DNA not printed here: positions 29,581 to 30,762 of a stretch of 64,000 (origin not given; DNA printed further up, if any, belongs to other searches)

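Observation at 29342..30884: HNH endonuclease / DDAH-amidinotransferase-superfamily enzyme / small membrane protein: a tightly coupled three-gene unit abutting the IS256 element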

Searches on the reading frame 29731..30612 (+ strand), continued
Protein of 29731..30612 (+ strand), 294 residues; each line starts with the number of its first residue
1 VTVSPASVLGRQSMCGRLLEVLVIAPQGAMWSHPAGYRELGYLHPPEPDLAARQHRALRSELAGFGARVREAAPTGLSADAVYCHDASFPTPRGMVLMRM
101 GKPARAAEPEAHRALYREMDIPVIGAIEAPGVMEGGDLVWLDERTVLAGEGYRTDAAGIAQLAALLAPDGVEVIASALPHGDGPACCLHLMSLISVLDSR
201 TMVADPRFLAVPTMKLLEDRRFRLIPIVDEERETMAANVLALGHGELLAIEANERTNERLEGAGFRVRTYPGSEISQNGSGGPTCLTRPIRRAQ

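Call 16: search_solved_structures(query=window:29770-30612:+, max_evalue=0.01, show_alignments=2)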
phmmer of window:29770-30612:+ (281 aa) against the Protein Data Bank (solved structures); distinct sequences matched with E-value up to 0.01: 22.
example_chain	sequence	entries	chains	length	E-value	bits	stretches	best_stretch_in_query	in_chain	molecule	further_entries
3rhy_A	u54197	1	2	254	1.8e-12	50.9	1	30-274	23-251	N(G),N(G)-dimethylarginine dimethylaminohydrolase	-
1h70_A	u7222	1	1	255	1.1e-11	48.4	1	30-264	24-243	NG, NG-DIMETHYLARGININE DIMETHYLAMINOHYDROLASE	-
3bpb_A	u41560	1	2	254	3.4e-11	46.8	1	30-274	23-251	dimethylarginine dimethylaminohydrolase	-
9azg_A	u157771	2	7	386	1.5e-06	31.5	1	103-279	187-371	2-nitroimidazole nitrohydrolase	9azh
2abr_A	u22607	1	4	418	2.5e-06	30.8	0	222-279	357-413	Arginine deiminase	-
2aci_A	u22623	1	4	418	4.5e-06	30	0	221-279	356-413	Arginine deiminase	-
1rxx_A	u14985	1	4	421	4.6e-06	29.9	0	222-279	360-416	Arginine deiminase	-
4e4j_A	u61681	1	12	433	5e-06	29.8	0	216-279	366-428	Arginine deiminase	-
9b01_A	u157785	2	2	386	1.1e-05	28.7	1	103-269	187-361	2-nitroimidazole nitrohydrolase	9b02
1lxy_A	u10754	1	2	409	2.8e-05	27.3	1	218-279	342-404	Arginine Deiminase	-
1s9r_A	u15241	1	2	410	2.8e-05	27.3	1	218-279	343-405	Arginine deiminase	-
2aaf_A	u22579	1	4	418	4.1e-05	26.8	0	222-279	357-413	Arginine deiminase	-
4bof_A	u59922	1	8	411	5.3e-05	26.5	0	218-279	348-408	ARGININE DEIMINASE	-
2a9g_A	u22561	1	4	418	7.1e-05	26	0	118-194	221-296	Arginine deiminase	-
7ut0_A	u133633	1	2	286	0.00071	22.8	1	38-218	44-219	N(G),N(G)-dimethylarginine dimethylaminohydrolase 1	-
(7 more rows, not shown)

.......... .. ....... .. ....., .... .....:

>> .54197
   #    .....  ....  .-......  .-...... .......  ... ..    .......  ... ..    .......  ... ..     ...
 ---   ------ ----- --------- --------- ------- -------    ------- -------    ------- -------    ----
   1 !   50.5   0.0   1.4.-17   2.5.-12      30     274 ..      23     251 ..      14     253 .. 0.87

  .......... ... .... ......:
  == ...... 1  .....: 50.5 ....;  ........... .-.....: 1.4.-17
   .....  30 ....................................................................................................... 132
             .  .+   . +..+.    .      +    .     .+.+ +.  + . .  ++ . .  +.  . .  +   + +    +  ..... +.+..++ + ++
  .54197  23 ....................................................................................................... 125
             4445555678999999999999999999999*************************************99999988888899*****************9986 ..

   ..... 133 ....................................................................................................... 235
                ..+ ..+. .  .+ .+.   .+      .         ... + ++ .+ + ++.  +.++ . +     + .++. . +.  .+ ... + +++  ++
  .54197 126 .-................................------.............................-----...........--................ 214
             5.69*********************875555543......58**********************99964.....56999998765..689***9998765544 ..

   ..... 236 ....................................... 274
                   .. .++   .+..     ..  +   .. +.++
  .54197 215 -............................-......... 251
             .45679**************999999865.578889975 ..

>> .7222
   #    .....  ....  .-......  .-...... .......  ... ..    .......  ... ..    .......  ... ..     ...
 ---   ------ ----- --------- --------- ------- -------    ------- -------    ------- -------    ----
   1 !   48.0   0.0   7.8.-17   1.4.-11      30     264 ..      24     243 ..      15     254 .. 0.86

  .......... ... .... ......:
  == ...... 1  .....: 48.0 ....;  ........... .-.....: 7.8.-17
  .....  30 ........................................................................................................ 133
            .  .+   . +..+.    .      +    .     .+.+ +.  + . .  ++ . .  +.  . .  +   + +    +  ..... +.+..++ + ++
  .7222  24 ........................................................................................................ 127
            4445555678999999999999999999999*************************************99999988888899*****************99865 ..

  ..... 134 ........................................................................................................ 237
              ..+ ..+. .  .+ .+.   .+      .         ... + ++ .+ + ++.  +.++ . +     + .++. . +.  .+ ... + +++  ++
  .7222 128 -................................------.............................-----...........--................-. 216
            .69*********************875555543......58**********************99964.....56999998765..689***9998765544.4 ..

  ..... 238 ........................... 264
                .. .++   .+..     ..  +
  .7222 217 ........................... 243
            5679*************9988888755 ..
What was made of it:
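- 29770..30615 (+): DDAH-like enzyme gene (guanidino-group-modifying / pentein superfamily), 281 aa from the conserved Met. The Cys272-His176-Glu121 triad and the Arg92/Arg140/Asp73 substrate-anchoring positions are conserved. Residue-by-residue alignment to P. aeruginosa DDAH 1h70/3rhy (call 16).
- On DDAH / guanidino-group-modifying (pentein) superfamily: Cys272, His176 and Glu121 align with PaDDAH Cys249, His162 and Glu114 (call 16).
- Catalytic residues align with PaDDAH (call 16).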

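Call 24: find_related_loci(query=A2, collection=genome_contigs, flank=6000)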
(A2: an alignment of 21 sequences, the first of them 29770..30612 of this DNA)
Query A2 (281 aa) in genome_contigs; peptide patterns used: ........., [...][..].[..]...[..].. (x = any residue, [..] = any of these).
600 stretches matched a pattern (row limit reached: there are more); 585 encode a relative of the query (tblastn E <= 1e-3); the best 80 are kept; 80 distinct loci.
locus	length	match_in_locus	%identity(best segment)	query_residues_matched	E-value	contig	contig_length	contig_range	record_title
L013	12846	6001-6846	68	1-280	1e-118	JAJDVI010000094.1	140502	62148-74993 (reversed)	MAG: Acidobacteria bacterium isolate jk18x22bins.33 k141_568368, whole genome shotgun sequence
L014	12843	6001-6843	67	1-279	6e-118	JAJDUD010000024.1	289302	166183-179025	MAG: Acidobacteria bacterium isolate jk18x1bzbins.64 k141_485482, whole genome shotgun sequence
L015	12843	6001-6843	66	1-279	9e-116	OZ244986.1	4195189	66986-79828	MAG: Candidatus Marinacidobacterium sp. isolate 3944564f-3231-43fa-8f4a-73563c7b229a genome assembly, chromosome: 1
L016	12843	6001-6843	67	1-279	3e-115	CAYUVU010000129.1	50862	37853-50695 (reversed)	MAG TPA_asm: uncultured Acidobacteriota bacterium isolate SRP338948_co1_9 genome assembly, contig: k141_85976, whole gen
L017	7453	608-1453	63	1-279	8e-107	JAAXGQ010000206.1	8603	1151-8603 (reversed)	MAG: Vicinamibacteraceae bacterium isolate Plut_88867 filtered_Plut_88867_genomic_contig_117898, whole genome shotgun se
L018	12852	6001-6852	56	1-280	8e-94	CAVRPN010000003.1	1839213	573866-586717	MAG: uncultured Acidobacteriaceae bacterium isolate MFD05377.bin.1.182 genome assembly, contig: contig_21366, whole geno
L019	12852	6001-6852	56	1-280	5e-93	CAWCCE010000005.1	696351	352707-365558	MAG: uncultured Acidobacteriota bacterium isolate MFD05512.bin.1.261 genome assembly, contig: contig_29778, whole genome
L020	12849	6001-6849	54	1-279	4e-90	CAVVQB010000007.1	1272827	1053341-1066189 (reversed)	MAG: uncultured Acidobacteriaceae bacterium isolate MFD02579.bin.1.51 genome assembly, contig: contig_3582, whole genome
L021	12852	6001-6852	52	1-280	5e-90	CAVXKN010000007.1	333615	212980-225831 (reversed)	MAG: uncultured Acidobacteriota bacterium isolate MFD09567.bin.1.66 genome assembly, contig: contig_41895, whole genome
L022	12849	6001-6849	52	1-279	6e-90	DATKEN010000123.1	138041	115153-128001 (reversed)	MAG TPA_asm: Terriglobales bacterium isolate SMAG_U14500 k141_3304479, whole genome shotgun sequence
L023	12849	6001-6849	52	1-279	2e-89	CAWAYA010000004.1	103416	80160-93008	MAG: uncultured Acidobacteriaceae bacterium isolate MFD05512.bin.1.161 genome assembly, contig: contig_20463, whole geno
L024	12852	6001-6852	54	1-280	4e-89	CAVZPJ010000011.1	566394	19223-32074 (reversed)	MAG: uncultured Acidobacteriaceae bacterium isolate MFD02248.bin.2.132 genome assembly, contig: contig_43489, whole geno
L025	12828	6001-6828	55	8-279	4e-89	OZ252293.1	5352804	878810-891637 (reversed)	MAG: Vicinamibacterales bacterium isolate 08279705-4e20-409b-9ee9-4721abb0d863 genome assembly, chromosome: 1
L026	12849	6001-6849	54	1-279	3e-89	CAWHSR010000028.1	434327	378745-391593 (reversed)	MAG: uncultured Acidobacteriaceae bacterium isolate MFD05521.bin.2.95 genome assembly, contig: contig_33778, whole genom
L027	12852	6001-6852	53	1-280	6e-89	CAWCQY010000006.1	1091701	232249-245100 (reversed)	MAG: uncultured Acidobacteriota bacterium isolate MFD05377.bin.2.117 genome assembly, contig: contig_45491, whole genome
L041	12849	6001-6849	52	1-279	5e-86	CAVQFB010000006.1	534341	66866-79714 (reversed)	MAG: uncultured Acidobacteriota bacterium isolate MFD05705.bin.1.83 genome assembly, contig: contig_39974, whole genome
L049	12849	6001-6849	52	1-279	8e-85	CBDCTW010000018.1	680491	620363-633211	MAG: Candidatus Marinacidobacterales bacterium isolate 93f947af-649f-438b-bd9c-305c393987f8 genome assembly, contig: con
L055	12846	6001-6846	50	1-279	9e-84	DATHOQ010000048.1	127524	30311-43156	MAG TPA_asm: Terriglobales bacterium isolate SMAG_U12688 k141_3182901, whole genome shotgun sequence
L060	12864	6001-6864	51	1-280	1e-82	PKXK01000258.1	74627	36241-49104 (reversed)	MAG: Acidobacteriaceae bacterium isolate palsa_286 73.20120500_P26.1_contig_541, whole genome shotgun sequence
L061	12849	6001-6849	51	1-279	8e-83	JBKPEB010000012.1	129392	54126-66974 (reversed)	MAG: Acidobacteriota bacterium isolate GB_EKS_MAG_00009 GB_EKS_000000636986, whole genome shotgun sequence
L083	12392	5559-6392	48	1-274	3e-70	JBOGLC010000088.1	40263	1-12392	MAG: Terriglobales bacterium isolate TC-S_metawrap_bin.8 k127_4902281, whole genome shotgun sequence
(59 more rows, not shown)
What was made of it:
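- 585 confirmed matches in species representatives (call 24).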

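Call 31: search_protein_families(library=pfam, proteins=[L023:7005-10562:+, L083:3631-5004:-, L061:11844-12773:+, L055:4090-5631:+, L021:2-700:-, L027:1142-1951:+, L060:1950-5699:-, L041:11708-12229:-], max_evalue=0.00001)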
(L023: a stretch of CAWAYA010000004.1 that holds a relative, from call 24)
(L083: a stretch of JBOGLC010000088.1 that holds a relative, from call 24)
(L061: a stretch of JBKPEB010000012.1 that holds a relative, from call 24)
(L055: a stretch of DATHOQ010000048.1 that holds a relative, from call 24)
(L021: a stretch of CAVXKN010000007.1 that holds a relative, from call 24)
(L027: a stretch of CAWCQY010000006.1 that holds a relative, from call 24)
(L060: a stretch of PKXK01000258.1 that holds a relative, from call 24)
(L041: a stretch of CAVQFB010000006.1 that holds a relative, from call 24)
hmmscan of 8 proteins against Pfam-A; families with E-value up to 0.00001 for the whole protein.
L023:7005-10562:+ (1186 aa): 6 families
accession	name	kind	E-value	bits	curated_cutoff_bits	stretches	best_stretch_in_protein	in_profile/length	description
PF03461.20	TRCF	-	4.5e-28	97.9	25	1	1035-1127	2-94/95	TRCF domain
PF00270.35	DEAD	-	4.9e-28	98.4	26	1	635-796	1-164/167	DEAD/DEAH box helicase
PF17757.6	UvrB_inter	-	3.3e-22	78.8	22.9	1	155-240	3-89/91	UvrB interaction domain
PF00271.37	Helicase_C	-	8.6e-21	74.7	23.5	1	835-939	6-109/110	Helicase conserved C-terminal domain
PF02559.22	CarD_TRCF_RID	-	2.9e-18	66.1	23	1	510-565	1-56/57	CarD-like/TRCF RID domain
PF04851.21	ResIII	-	2.6e-10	40.9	22.5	1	635-791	5-162/164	Type III restriction enzyme, res subunit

L083:3631-5004:- (458 aa): 1 family
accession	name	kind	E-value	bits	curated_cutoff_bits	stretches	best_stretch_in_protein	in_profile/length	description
PF00202.27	Aminotran_3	-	6.3e-69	233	30.5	1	60-421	12-373/403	Aminotransferase class-III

L061:11844-12773:+ (310 aa): 2 families
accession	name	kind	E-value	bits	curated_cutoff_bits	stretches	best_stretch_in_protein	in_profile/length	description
PF00483.29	NTP_transferase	-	7.1e-29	101.5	21.2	1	27-287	4-239/245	Nucleotidyl transferase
PF12804.13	NTP_transf_3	-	1.4e-07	32.2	27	1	26-182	2-126/160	MobA-like NTP transferase domain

L055:4090-5631:+ (514 aa): 1 family
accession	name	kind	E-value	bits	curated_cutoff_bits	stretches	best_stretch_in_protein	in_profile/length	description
PF04966.18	OprB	-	3.1e-27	96.4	22.9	1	224-514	78-372/372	Carbohydrate-selective porin, OprB family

L021:2-700:- (233 aa): 3 families
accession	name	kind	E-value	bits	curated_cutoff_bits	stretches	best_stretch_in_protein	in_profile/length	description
PF01712.25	dNK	-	1.4e-31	110.3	27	1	48-230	1-191/203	Deoxynucleoside kinase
PF13238.12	AAA_18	-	9.6e-09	36.2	29.4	1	48-191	1-122/128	AAA domain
PF02223.23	Thymidylate_kin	-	9.2e-08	32.4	27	0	155-205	111-163/185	Thymidylate kinase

L027:1142-1951:+ (270 aa): 1 family
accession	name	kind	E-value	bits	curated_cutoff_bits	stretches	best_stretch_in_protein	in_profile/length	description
PF01522.26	Polysacc_deac_1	-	7e-37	126.6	23.1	1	64-183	5-123/124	Polysaccharide deacetylase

L060:1950-5699:- (1250 aa): 2 families
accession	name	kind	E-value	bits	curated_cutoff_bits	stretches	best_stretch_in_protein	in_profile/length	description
PF25183.1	OMP_b-brl_4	-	5.7e-117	392.6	30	1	260-1243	1-838/838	Outer membrane beta barrel domain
PF13620.12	CarboxypepD_reg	-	2.2e-18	66.8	32.3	1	51-129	3-81/82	Carboxypeptidase regulatory-like domain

L041:11708-12229:- (174 aa): 1 family
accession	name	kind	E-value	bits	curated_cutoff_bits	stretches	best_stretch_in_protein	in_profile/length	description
PF00731.26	AIRC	-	1.1e-62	210.5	30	1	13-159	2-146/148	AIR carboxylase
